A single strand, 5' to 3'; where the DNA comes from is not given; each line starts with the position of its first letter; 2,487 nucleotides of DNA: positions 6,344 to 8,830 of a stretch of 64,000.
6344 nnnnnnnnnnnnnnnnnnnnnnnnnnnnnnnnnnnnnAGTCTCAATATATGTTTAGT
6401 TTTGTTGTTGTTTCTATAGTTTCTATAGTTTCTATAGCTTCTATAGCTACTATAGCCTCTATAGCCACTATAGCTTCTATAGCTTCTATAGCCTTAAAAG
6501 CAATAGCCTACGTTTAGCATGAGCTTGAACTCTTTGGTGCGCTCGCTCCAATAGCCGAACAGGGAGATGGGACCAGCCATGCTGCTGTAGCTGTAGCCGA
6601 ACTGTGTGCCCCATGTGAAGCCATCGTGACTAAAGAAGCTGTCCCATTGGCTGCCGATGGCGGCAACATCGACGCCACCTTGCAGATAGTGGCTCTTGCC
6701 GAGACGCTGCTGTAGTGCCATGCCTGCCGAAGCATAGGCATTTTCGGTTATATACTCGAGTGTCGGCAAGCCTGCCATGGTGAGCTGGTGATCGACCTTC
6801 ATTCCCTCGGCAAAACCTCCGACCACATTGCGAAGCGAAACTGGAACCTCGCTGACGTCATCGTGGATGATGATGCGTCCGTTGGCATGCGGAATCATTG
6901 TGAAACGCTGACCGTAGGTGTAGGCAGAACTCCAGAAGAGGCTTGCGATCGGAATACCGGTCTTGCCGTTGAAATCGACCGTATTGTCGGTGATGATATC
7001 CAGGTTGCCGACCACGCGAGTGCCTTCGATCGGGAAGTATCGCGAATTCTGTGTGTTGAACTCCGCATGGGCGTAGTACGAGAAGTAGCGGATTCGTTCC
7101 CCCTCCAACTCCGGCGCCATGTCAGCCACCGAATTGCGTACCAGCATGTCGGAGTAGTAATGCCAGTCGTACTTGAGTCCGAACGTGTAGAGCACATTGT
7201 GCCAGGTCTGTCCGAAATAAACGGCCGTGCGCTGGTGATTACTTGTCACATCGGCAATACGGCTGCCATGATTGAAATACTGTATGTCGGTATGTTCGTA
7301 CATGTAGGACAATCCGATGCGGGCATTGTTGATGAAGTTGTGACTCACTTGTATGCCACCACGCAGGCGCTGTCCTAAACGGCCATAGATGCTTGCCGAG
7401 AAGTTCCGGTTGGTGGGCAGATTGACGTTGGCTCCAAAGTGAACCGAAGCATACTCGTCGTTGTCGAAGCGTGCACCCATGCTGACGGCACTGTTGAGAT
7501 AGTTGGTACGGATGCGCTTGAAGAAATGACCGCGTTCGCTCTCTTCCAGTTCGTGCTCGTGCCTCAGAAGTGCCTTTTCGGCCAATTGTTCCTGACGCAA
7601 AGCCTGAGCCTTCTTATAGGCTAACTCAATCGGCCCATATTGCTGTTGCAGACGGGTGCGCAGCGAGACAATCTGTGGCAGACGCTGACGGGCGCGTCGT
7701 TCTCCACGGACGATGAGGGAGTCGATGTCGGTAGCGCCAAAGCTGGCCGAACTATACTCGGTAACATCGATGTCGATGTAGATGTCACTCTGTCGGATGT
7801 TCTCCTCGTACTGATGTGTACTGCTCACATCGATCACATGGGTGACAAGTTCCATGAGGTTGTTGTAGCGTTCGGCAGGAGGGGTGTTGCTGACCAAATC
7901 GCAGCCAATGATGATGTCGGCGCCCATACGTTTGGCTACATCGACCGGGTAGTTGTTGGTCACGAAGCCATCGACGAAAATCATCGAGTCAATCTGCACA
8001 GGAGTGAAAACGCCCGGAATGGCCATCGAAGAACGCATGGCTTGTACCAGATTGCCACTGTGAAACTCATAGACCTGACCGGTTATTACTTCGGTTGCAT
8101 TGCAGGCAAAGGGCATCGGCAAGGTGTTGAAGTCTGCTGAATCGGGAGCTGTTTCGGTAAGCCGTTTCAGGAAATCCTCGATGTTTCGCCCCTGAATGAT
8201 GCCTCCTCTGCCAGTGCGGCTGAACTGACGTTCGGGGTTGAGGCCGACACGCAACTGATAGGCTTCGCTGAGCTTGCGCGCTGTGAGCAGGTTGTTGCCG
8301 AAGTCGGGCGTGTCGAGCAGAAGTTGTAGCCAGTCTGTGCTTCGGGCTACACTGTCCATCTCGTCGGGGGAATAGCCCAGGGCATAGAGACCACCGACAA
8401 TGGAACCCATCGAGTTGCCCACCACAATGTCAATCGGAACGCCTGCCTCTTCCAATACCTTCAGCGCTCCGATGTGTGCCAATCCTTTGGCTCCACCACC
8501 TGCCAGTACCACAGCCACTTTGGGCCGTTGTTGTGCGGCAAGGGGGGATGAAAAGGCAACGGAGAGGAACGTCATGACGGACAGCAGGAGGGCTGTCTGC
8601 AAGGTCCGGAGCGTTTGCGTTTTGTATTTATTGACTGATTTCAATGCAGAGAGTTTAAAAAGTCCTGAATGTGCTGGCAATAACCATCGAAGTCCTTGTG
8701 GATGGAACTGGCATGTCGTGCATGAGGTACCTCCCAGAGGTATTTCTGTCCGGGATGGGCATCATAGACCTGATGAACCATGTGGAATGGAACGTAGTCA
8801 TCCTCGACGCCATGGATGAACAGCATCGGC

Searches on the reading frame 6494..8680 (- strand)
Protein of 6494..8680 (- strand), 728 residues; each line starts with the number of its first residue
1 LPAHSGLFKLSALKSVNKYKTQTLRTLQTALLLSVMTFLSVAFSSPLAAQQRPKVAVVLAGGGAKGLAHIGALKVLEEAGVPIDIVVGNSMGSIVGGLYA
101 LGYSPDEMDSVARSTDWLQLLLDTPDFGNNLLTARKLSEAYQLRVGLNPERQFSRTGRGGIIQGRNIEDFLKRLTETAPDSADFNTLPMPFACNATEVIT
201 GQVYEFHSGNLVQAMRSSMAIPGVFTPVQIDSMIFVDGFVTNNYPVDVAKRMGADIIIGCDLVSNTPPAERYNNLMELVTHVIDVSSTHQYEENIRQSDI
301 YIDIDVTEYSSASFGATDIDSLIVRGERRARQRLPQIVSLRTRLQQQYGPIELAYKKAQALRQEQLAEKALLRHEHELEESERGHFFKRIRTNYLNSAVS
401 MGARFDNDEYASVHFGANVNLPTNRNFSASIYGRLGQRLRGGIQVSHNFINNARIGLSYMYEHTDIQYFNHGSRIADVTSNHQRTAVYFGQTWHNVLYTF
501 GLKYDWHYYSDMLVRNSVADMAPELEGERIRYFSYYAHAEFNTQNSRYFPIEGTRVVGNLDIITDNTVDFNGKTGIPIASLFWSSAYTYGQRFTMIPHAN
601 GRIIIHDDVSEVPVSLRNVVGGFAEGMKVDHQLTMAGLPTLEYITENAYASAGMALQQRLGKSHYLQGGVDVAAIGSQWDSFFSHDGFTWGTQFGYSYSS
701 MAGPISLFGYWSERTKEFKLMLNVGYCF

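Call 34: search_protein_families(library=pfam, proteins=[window:6494-8680:-], max_evalue=0.001)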
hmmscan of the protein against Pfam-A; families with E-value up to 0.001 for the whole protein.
window:6494-8680:- (728 aa): 2 families
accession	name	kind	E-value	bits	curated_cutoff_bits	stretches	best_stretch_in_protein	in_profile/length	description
PF01734.28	Patatin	-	2.2e-32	113.3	27.7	1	57-249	1-190/191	Patatin-like phospholipase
PF19143.6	Omp85_2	-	2.2e-11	44.1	23.1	1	473-728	100-351/351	OMP85 superfamily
